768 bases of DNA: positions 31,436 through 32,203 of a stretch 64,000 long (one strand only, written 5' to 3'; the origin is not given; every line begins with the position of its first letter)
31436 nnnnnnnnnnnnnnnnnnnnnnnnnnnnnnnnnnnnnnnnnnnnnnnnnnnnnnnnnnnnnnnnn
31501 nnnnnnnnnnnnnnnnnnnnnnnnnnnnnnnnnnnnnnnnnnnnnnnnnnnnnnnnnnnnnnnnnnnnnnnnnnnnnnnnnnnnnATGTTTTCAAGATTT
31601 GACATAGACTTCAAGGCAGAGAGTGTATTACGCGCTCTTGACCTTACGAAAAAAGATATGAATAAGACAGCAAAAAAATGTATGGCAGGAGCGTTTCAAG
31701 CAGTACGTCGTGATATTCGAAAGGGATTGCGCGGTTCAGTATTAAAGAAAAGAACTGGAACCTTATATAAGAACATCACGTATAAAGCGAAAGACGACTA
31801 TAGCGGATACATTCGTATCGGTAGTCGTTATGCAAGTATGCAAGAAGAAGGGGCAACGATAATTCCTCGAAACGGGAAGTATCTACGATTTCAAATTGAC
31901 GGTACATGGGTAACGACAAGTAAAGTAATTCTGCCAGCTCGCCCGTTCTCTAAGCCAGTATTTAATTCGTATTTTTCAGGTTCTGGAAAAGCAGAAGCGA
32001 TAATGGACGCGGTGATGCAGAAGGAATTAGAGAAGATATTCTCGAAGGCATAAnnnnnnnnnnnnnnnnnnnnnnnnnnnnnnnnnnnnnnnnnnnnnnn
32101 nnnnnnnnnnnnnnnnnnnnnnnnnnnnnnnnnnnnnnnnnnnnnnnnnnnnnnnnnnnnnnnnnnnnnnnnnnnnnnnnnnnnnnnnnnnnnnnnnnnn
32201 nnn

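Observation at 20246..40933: Recurrent coding-strand motif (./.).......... at prophage gene boundaries, often supplying the stop codon of the upstream gene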

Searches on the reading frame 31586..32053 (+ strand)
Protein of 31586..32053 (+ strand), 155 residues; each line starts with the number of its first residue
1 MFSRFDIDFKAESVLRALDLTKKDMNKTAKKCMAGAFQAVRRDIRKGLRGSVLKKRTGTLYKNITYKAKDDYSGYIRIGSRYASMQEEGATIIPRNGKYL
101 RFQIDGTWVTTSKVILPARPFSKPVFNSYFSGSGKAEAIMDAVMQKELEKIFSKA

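Call 11: search_protein_families(library=phrogs, proteins=[window:31586-32053:+], max_evalue=0.001)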
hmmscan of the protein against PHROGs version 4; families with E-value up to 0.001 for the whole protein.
window:31586-32053:+ (155 aa): 1 family
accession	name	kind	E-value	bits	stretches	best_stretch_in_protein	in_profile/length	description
phrog_5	-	connector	6.4e-12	46.8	1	6-154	92-215/239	tail completion or Neck1 protein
